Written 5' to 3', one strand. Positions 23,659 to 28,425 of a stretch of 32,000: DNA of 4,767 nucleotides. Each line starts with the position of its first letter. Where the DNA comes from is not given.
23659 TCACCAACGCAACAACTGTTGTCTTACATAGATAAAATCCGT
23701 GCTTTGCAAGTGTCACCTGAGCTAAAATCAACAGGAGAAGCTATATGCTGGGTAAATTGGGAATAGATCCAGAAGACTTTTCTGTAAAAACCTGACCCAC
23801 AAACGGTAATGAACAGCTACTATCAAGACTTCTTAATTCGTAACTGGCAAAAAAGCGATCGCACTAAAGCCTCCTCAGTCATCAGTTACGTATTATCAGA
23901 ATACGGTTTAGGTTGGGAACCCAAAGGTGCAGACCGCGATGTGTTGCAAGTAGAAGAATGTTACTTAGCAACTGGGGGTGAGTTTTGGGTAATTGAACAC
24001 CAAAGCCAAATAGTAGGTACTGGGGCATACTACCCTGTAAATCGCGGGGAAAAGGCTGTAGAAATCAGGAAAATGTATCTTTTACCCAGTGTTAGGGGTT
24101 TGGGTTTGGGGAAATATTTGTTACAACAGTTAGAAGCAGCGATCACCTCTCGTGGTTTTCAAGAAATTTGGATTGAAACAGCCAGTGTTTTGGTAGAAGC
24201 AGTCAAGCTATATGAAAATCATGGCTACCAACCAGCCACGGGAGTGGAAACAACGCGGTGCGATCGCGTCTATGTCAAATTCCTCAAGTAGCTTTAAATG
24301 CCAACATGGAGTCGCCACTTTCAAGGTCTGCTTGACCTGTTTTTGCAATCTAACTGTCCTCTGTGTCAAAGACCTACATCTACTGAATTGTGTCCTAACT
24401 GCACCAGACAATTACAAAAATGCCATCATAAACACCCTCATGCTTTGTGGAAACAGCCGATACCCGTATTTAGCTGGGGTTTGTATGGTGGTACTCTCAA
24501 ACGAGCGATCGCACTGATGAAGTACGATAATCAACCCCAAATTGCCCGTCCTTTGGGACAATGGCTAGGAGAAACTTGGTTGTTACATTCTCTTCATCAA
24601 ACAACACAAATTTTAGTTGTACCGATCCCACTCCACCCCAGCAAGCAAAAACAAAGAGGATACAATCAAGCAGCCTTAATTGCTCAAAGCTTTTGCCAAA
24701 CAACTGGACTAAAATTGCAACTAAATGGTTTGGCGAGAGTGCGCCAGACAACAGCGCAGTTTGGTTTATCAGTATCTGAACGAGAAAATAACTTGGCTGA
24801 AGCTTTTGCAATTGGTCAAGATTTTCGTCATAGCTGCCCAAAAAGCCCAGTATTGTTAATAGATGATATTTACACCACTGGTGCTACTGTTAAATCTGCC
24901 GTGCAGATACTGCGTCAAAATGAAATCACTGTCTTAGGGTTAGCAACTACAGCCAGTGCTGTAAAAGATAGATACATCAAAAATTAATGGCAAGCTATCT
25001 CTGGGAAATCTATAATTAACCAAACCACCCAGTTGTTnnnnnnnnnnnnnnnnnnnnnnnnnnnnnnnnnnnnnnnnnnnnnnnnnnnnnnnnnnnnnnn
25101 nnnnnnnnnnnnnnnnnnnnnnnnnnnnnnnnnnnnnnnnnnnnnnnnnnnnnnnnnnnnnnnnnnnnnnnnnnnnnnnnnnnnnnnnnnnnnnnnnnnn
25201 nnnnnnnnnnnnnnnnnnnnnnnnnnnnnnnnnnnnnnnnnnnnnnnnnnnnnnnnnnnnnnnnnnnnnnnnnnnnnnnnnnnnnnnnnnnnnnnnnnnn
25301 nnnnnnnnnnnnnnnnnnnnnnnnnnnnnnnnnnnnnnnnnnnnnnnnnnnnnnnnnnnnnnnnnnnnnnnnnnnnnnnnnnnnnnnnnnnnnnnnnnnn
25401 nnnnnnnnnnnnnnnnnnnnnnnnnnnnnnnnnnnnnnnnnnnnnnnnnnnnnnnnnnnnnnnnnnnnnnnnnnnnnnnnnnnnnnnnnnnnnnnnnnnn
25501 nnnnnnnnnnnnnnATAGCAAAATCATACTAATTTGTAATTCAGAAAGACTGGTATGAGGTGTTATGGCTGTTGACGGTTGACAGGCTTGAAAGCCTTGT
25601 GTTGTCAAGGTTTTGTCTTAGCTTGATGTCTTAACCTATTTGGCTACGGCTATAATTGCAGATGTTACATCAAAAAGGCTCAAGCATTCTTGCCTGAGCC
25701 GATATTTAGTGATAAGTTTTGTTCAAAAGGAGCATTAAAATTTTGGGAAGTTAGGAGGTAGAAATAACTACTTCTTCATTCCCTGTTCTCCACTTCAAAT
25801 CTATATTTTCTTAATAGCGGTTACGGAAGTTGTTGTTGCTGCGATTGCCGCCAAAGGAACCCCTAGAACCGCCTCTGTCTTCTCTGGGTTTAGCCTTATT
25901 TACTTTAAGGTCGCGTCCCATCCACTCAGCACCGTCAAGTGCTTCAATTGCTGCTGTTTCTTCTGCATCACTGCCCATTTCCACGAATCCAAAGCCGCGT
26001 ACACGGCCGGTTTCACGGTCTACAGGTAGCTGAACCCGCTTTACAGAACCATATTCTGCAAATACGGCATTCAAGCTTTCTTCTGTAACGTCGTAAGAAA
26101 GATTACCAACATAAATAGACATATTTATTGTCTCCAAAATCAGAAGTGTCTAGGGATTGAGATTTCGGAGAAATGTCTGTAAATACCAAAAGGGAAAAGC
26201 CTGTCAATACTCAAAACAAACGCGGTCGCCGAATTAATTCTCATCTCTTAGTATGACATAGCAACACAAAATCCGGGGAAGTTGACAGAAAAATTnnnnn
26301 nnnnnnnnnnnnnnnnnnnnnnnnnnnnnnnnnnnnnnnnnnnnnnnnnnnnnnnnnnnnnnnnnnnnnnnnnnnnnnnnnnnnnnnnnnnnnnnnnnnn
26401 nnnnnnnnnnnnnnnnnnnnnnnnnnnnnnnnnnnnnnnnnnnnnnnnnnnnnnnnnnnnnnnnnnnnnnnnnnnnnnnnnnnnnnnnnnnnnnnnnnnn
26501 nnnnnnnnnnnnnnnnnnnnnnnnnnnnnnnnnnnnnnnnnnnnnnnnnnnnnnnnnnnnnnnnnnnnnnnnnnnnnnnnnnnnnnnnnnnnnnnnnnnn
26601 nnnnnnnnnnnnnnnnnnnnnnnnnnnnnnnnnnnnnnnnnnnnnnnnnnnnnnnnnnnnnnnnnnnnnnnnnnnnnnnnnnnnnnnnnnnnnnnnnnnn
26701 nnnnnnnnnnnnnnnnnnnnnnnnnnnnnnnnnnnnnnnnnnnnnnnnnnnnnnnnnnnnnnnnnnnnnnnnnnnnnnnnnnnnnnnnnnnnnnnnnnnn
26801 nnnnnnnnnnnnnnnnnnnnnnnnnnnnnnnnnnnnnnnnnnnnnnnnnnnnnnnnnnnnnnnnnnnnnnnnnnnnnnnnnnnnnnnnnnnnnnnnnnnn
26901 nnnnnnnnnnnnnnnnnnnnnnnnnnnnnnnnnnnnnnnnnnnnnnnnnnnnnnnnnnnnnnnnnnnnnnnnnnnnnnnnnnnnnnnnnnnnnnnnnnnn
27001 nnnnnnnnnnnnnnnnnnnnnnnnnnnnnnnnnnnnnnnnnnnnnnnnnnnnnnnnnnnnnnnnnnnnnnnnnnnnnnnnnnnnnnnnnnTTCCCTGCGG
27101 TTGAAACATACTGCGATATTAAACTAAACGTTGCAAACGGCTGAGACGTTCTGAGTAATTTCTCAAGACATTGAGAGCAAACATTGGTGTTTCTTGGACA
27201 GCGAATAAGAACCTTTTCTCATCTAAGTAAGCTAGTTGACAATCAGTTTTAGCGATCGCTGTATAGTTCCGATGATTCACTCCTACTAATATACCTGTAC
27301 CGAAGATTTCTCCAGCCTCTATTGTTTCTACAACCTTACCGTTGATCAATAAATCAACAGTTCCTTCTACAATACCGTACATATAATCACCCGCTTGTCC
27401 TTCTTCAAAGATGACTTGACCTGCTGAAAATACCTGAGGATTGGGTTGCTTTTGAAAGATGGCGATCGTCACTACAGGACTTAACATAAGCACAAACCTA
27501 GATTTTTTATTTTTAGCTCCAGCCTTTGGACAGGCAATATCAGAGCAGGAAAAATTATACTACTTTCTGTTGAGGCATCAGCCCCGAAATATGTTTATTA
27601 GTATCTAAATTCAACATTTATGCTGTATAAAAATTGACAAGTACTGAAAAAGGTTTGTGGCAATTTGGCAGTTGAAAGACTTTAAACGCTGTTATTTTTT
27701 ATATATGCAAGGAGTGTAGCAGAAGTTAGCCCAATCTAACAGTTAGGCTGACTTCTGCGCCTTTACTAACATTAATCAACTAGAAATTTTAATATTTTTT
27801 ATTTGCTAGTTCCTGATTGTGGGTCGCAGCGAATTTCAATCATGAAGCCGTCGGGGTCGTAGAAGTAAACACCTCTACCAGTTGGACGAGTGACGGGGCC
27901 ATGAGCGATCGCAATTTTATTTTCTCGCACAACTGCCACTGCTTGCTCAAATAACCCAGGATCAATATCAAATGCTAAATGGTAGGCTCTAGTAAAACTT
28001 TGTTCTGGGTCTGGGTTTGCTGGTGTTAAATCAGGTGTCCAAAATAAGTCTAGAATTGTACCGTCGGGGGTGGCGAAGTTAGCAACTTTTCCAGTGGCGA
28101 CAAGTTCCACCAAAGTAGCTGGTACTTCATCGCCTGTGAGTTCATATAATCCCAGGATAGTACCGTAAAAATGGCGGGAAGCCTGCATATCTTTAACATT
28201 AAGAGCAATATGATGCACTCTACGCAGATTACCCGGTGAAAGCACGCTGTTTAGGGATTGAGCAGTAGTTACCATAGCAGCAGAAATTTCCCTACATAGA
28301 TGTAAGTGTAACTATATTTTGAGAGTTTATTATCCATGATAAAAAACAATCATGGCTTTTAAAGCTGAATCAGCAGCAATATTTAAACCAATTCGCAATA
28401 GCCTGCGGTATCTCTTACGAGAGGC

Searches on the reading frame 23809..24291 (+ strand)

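Call 12: search_protein_families(library=pfam, proteins=[window:23809-24291:+], max_evalue=0.001)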
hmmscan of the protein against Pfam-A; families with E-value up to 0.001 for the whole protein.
window:23809-24291:+ (160 aa): 5 families
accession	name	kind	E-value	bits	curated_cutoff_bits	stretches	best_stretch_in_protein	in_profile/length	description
PF00583.31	Acetyltransf_1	-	6.9e-17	62.2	20.7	1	36-140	16-116/116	Acetyltransferase (GNAT) family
PF13508.13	Acetyltransf_7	-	3.3e-15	56.6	27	1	56-142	2-84/84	Acetyltransferase (GNAT) domain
PF13673.13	Acetyltransf_10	-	1.9e-08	34.8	23.6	1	57-147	31-113/128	Acetyltransferase (GNAT) domain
PF13420.13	Acetyltransf_4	-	0.00057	20.4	24.3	1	59-143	51-137/155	Acetyltransferase (GNAT) domain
PF08445.16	FR47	-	0.00058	20.2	22.1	1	85-143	23-80/86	FR47-like protein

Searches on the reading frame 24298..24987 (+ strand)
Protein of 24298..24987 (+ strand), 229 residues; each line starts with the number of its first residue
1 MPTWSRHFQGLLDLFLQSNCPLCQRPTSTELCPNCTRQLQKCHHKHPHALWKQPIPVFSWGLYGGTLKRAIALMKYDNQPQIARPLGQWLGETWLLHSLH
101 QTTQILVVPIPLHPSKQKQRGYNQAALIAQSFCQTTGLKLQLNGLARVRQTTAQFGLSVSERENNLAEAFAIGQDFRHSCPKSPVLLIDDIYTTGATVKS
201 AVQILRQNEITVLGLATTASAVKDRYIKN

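Call 58: search_protein_families(library=ncbifam, proteins=[window:24298-24987:+], max_evalue=0.00001)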
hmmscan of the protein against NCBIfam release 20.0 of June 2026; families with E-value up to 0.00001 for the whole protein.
window:24298-24987:+ (229 aa): 2 families
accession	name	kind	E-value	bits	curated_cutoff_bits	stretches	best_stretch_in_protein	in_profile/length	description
TIGR00201.1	comF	subfamily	1.2e-28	100.4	233.55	1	20-210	1-180/190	ComF family protein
NF008616.0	PRK11595.1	equivalog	1.2e-23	83.8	304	1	20-211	23-216/227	DNA utilization protein GntX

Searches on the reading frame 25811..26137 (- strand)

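Call 58: search_protein_families(library=ncbifam, proteins=[window:25811-26137:-], max_evalue=0.00001)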
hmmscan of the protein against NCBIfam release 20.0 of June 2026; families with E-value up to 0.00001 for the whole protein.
window:25811-26137:- (108 aa): 8 families
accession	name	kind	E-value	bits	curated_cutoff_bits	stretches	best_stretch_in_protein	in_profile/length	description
NF058537.1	Rbp_regulator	equivalog_domain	5.1e-34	116.4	100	1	8-85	2-79/79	RNA-binding regulator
TIGR01622.1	SF-CC1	subfamily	1.6e-20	73.7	231.65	1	5-84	219-298/500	splicing factor, CC1-like family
TIGR01628.1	PABP-1234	subfamily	5.7e-13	48.9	497.1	1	6-88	286-367/595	polyadenylate binding protein, human types 1, 2, 3, 4 family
TIGR01642.1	U2AF_lg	subfamily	3.2e-11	42.4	310.3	1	7-83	298-374/510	U2 snRNP auxilliary factor, large subunit, splicing factor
TIGR01661.1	ELAV_HUD_SF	subfamily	5.1e-11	42.7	279.1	1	3-80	267-343/351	ELAV/HuD family splicing factor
TIGR01645.1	half-pint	subfamily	2.3e-09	36.6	443.95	1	6-82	106-181/607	poly-U binding splicing factor, half-pint family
TIGR01659.1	sex-lethal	subfamily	1.1e-08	35.2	486.2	1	7-69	195-257/346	sex-lethal family splicing factor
TIGR01648.1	hnRNP-R-Q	subfamily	1.7e-06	27.1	317.85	1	8-92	236-314/577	hnRNP-R, Q splicing factor family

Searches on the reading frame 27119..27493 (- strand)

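Call 58: search_protein_families(library=ncbifam, proteins=[window:27119-27493:-], max_evalue=0.00001)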
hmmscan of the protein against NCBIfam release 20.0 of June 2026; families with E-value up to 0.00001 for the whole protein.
window:27119-27493:- (124 aa): 1 family
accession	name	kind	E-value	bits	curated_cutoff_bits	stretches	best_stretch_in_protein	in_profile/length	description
NF008732.0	PRK11753.1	equivalog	1.4e-06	28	266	1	9-122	15-134/214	cAMP-activated global transcriptional regulator CRP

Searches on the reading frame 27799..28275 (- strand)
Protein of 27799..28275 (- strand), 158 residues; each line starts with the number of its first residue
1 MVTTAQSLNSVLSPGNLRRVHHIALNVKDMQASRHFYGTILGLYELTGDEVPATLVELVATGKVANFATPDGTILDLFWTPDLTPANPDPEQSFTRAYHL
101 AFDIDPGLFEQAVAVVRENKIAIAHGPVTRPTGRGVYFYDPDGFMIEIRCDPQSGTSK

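Call 58: search_protein_families(library=ncbifam, proteins=[window:27799-28275:-], max_evalue=0.00001)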
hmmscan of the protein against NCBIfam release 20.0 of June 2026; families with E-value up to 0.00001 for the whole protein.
window:27799-28275:- (158 aa): 10 families
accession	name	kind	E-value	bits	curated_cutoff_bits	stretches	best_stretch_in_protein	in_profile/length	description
NF050075.1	SMU1112c_YaeR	equivalog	7.8e-11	42.3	140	1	17-148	1-123/125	SMU1112c/YaeR family gloxylase I-like metalloprotein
TIGR03211.1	catechol_2_3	equivalog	7.3e-09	35.3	320.2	0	17-48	2-33/303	catechol 2,3-dioxygenase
NF003152.0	PRK04101.1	equivalog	1.3e-08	35.2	171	1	17-150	2-118/139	metallothiol transferase FosB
NF000496.2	Fos_GSH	equivalog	2.1e-08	34.3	180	0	98-150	66-116/136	fosfomycin resistance glutathione transferase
NF000063.1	Fos_BSH_Sepi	exception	4.8e-08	33.2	300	1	19-149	5-118/142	FosB family fosfomycin resistance bacillithiol transferase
NF000125.1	498180014_fosA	hypoth_equivalog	6.4e-08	32.8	250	0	97-148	65-116/129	Fos family putative thiol transferase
NF008551.0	PRK11478.1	equivalog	2.1e-07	31.4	148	1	17-148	4-126/129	VOC family protein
NF000493.1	Fos_BSH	exception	6.2e-07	29.9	240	0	18-149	2-116/137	FosB/FosD family fosfomycin resistance bacillithiol transferase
NF000074.1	299782349_fosC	exception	3.7e-06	27.1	250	0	98-150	61-111/132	FosC2 family fosfomycin resistance glutathione transferase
NF000221.4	FosA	exception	8.9e-06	25.7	250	0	97-149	65-115/137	FosA family fosfomycin resistance glutathione transferase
